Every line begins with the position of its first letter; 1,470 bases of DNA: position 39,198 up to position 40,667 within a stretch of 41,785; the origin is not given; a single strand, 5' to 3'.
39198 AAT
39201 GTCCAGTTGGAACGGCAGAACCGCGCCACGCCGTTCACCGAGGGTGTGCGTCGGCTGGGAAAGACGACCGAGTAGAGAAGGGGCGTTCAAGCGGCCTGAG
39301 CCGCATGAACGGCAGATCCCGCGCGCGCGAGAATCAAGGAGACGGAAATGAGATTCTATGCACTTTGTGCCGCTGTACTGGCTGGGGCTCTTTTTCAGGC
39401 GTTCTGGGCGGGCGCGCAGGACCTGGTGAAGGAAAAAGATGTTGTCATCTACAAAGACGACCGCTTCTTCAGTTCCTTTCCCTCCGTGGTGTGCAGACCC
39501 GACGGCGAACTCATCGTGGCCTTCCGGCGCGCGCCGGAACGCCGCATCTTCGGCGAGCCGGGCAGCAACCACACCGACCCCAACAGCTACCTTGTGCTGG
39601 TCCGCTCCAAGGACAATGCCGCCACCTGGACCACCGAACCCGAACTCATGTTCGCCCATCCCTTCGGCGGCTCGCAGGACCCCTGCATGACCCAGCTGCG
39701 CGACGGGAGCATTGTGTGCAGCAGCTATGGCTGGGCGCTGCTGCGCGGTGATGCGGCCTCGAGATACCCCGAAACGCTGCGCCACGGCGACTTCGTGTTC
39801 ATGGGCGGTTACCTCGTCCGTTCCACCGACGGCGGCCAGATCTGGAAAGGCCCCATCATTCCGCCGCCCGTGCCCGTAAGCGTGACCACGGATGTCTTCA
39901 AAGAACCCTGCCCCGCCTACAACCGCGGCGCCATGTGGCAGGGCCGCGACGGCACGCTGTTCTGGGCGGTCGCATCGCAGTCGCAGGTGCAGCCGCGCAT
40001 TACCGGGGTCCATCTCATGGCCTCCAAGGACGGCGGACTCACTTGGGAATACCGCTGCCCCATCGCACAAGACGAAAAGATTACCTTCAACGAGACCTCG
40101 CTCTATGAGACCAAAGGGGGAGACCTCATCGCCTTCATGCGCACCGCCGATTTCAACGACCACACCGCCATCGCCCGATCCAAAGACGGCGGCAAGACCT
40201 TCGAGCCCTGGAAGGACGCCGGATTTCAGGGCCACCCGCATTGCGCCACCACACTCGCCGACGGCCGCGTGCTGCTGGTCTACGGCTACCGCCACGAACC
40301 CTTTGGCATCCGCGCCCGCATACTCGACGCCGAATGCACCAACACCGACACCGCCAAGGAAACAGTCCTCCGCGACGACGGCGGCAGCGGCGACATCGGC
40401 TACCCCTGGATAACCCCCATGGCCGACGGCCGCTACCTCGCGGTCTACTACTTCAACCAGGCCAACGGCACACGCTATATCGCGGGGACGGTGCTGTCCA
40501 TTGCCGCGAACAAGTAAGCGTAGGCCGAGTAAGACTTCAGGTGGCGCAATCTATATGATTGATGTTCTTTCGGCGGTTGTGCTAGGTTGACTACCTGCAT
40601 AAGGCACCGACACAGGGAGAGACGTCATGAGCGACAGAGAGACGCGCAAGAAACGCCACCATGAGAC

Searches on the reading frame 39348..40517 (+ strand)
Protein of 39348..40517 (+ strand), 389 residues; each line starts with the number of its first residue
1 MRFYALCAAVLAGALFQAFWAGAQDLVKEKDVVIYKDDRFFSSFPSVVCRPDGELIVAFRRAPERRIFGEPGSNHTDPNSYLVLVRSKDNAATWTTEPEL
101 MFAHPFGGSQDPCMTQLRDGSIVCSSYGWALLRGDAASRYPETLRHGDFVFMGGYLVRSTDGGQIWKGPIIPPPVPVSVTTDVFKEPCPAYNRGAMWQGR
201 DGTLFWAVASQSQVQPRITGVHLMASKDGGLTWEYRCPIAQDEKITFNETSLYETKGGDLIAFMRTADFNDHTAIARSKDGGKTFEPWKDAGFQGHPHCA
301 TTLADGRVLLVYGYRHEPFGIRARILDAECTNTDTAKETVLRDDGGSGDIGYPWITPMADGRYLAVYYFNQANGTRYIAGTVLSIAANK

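Call 69: search_protein_families(library=pfam, proteins=[window:39348-40517:+], max_evalue=0.00001)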
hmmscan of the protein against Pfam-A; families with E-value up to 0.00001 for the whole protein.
window:39348-40517:+ (389 aa): 1 family
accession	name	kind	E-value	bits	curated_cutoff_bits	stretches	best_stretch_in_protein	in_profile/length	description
PF13088.12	BNR_2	-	1.9e-17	64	31.4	1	155-362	83-274/277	BNR repeat-like domain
